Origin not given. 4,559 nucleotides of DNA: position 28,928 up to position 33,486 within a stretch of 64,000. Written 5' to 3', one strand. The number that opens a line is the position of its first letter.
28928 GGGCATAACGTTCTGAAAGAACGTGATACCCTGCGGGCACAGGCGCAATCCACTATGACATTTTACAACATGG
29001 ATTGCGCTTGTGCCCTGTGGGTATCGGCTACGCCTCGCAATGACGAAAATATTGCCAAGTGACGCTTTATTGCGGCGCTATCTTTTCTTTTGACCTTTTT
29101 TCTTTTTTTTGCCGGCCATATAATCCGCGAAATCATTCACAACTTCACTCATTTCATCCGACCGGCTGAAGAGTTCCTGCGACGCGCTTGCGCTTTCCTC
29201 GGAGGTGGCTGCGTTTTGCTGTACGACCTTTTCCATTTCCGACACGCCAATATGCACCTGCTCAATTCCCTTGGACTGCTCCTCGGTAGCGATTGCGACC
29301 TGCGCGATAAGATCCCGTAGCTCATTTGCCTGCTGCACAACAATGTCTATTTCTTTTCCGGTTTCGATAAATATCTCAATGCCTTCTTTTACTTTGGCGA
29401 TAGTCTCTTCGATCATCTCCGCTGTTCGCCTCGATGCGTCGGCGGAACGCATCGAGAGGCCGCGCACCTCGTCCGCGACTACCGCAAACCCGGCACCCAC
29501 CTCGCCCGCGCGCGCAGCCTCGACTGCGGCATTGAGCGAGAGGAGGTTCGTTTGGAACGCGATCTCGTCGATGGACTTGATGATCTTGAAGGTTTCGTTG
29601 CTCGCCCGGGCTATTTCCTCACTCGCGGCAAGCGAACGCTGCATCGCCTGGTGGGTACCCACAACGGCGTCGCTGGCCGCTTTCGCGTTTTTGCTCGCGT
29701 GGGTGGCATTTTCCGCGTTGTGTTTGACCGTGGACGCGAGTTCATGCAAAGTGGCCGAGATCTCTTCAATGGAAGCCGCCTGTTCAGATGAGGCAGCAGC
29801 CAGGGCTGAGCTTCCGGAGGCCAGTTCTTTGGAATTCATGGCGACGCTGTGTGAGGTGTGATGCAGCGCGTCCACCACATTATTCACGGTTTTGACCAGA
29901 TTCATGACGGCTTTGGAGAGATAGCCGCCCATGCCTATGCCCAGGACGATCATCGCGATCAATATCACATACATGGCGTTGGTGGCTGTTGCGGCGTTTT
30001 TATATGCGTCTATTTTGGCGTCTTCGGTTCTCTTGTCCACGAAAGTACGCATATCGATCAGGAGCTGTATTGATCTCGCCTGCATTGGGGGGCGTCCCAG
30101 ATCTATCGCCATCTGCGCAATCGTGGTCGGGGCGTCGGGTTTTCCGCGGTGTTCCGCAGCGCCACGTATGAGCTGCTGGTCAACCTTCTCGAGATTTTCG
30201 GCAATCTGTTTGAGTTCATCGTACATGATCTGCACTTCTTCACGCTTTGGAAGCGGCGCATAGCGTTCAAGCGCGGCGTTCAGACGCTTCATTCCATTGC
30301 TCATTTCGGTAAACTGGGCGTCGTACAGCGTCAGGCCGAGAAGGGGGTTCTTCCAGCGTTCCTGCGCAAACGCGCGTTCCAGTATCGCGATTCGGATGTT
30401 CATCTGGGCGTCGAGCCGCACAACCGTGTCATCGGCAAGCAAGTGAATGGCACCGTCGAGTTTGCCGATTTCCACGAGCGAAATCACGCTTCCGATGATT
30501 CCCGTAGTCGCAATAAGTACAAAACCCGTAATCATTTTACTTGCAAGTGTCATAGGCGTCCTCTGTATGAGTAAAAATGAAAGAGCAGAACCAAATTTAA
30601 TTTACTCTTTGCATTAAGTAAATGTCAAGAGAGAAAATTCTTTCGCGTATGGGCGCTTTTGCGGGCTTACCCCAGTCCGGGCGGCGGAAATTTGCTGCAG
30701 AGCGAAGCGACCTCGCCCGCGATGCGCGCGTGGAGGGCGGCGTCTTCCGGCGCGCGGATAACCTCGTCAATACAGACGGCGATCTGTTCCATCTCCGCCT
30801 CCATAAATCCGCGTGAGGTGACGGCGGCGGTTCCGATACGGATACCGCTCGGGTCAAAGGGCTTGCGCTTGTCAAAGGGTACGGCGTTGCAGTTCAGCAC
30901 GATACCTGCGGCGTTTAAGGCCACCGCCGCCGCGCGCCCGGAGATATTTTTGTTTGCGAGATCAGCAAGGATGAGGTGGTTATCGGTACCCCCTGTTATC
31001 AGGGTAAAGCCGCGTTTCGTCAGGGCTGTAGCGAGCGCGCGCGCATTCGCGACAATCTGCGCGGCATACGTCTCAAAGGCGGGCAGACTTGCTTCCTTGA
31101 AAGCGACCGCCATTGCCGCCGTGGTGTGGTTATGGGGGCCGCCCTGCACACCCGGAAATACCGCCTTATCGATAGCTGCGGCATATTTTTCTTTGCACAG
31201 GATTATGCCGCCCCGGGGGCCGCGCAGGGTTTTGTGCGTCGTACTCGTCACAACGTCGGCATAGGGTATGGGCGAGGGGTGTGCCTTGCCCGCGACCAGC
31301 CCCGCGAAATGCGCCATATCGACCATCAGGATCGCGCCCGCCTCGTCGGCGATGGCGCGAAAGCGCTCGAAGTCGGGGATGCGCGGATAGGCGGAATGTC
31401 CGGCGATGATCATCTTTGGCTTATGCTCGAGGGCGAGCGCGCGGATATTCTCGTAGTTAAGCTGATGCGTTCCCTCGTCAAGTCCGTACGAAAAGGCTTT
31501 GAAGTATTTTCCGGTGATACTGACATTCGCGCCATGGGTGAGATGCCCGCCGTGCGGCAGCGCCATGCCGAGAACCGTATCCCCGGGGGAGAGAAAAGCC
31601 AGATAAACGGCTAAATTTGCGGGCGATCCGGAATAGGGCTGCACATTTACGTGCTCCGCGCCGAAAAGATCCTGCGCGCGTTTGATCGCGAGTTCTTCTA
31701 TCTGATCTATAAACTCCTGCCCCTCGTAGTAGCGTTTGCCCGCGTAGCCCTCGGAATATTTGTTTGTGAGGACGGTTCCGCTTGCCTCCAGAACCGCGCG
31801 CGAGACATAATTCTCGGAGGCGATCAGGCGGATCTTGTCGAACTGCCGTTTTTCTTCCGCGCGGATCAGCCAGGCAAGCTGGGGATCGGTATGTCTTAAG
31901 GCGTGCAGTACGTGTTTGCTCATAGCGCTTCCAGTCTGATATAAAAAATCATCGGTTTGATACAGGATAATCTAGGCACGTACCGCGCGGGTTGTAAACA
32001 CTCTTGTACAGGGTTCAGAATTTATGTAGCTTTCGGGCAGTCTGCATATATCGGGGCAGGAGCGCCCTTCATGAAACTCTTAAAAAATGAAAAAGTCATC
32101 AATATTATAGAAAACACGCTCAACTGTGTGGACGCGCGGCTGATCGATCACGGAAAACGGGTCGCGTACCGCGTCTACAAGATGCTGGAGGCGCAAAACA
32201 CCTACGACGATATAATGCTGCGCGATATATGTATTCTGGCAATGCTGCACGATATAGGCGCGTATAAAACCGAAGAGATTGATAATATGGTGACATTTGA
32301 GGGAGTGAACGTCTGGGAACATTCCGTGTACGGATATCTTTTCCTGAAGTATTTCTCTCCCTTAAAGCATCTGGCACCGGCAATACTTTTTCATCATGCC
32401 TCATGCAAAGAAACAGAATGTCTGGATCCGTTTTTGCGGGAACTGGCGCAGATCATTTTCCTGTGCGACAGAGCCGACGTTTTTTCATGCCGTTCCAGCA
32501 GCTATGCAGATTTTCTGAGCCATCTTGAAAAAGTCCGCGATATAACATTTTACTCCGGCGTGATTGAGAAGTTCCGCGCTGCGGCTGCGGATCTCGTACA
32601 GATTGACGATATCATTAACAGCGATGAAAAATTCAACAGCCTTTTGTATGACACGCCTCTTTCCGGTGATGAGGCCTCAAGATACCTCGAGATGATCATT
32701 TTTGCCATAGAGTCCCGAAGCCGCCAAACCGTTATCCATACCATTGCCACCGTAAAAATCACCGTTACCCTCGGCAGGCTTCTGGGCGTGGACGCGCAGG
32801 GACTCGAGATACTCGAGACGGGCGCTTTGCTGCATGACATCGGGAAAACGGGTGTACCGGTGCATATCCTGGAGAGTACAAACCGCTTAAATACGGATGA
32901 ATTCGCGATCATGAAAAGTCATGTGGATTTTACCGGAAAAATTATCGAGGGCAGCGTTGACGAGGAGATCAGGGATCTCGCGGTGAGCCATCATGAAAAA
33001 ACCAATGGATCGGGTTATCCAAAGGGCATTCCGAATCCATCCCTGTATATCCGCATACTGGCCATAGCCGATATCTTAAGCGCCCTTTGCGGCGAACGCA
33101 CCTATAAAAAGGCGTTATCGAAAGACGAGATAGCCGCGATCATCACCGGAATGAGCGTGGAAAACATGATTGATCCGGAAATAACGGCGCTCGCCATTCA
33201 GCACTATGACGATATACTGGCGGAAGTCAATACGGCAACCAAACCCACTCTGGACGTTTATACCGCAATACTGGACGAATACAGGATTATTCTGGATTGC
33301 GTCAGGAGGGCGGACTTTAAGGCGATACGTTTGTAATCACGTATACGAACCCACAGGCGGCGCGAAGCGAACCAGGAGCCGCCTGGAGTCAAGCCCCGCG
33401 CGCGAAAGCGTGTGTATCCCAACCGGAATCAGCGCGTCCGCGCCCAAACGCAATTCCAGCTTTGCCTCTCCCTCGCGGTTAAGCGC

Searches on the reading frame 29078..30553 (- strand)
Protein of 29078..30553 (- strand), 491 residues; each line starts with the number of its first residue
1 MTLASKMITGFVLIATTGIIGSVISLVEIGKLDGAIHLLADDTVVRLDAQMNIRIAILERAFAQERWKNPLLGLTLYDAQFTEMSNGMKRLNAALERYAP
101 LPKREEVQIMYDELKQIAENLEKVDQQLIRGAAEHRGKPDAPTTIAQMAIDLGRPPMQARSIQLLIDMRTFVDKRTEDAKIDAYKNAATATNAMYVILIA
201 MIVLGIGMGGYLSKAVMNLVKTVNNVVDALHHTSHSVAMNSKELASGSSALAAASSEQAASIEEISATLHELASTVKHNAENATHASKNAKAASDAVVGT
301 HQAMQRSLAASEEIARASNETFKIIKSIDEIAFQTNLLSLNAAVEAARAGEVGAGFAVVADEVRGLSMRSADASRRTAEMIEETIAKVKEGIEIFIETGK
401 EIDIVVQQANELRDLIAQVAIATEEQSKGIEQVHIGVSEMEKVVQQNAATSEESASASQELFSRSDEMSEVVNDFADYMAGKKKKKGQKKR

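Call 60: search_protein_families(library=ncbifam, proteins=[window:29078-30553:-], max_evalue=0.00001)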
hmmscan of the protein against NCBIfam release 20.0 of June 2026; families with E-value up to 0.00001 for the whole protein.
window:29078-30553:- (491 aa): 7 families
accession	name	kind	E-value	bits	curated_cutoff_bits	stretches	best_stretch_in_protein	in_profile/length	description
NF047851.1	MCPCitTducer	equivalog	2.3e-58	198.6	900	1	212-476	251-515/553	methyl-accepting chemotaxis citrate transducer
NF041847.1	transduc_aer2_vibrio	equivalog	1e-57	196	1200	1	210-476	487-753/804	aerotaxis transducer Aer2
NF011622.0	PRK15048.1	equivalog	2.1e-52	179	900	1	210-476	248-514/553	methyl-accepting chemotaxis protein II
NF011615.0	PRK15041.1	equivalog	1.8e-50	172.2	947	1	218-476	262-516/554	methyl-accepting chemotaxis protein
NF007309.0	PRK09793.1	equivalog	2.4e-49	168.7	903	1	221-475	257-511/533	methyl-accepting chemotaxis protein IV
NF058645.1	MCPCtpMPsAe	equivalog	3.4e-20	72.3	900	1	216-475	276-556/558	methyl-accepting chemotaxis protein CtpM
NF050802.1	AspChtxCcaA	equivalog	1.5e-14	53.4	1300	1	272-452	523-675/700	aspartate chemotaxis receptor CcaA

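Call 78: search_protein_families(library=pfam, proteins=[window:29078-30553:-], max_evalue=0.001)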
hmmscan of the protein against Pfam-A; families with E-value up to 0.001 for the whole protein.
window:29078-30553:- (491 aa): 1 family
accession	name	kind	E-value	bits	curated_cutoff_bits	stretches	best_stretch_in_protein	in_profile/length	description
PF00015.26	MCPsignal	-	7.4e-37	127.3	34.6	1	287-443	8-171/172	Methyl-accepting chemotaxis protein (MCP) signalling domain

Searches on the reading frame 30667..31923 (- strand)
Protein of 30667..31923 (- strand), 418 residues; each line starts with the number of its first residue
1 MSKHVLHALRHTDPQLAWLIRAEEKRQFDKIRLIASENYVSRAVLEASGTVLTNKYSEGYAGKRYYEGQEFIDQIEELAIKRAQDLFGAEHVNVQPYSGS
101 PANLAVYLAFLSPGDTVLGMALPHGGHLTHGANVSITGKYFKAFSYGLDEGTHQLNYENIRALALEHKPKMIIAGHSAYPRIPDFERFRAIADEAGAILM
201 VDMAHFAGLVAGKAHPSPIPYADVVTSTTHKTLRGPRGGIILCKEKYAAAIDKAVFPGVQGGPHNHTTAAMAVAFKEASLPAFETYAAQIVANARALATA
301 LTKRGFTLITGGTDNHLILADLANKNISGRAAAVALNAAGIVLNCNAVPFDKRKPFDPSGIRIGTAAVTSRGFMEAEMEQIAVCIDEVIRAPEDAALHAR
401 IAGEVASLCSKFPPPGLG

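Call 60: search_protein_families(library=ncbifam, proteins=[window:30667-31923:-], max_evalue=0.00001)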
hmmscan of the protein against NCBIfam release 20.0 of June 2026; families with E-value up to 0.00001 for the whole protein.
window:30667-31923:- (418 aa): 5 families
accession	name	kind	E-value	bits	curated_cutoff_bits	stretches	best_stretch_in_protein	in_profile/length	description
NF000586.1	PRK00011.1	subfamily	7.6e-179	594.7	335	1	13-413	1-402/404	serine hydroxymethyltransferase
NF010094.0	PRK13580.1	equivalog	3.1e-138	461.5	735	2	116-393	170-449/496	glycine hydroxymethyltransferase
TIGR04506.1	F_threo_transal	equivalog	9.8e-34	117.1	650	1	19-406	9-395/609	fluorothreonine transaldolase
NF005394.0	PRK06939.1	equivalog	5.7e-07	28.6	460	1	97-342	109-351/397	glycine C-acetyltransferase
TIGR00858.1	bioF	equivalog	6.4e-06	25.1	426.45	0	45-343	40-329/365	8-amino-7-oxononanoate synthase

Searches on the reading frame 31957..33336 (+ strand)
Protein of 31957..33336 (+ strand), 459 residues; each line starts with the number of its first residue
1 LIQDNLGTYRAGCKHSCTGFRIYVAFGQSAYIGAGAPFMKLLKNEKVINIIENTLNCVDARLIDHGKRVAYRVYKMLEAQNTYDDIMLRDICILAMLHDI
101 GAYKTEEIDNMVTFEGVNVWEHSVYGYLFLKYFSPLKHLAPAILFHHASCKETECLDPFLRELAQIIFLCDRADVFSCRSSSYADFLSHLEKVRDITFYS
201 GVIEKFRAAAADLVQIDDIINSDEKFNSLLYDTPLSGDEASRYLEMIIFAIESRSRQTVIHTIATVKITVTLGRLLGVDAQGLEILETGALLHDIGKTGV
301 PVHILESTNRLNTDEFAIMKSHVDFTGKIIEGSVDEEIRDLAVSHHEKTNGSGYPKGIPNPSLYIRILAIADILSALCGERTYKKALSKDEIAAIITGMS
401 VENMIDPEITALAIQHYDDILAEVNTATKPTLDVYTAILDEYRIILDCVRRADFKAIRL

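Call 60: search_protein_families(library=ncbifam, proteins=[window:31957-33336:+], max_evalue=0.00001)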
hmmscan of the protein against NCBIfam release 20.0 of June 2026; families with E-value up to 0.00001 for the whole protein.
window:31957-33336:+ (459 aa): 3 families
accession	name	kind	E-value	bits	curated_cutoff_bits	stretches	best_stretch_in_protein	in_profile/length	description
NF053512.1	nitric_RR_NosR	exception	4e-15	55.7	400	1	245-427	179-364/422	response regulator c-di-GMP phosphodiesterase, NosR family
TIGR00277.1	HDIG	domain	3.5e-10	39.6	27.6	1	257-348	4-84/84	HDIG domain-containing metalloprotein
NF045665.1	NTPtran_DVU1551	equivalog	2.3e-06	26.9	315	0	245-321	205-282/359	DVU_1551 family NTP transferase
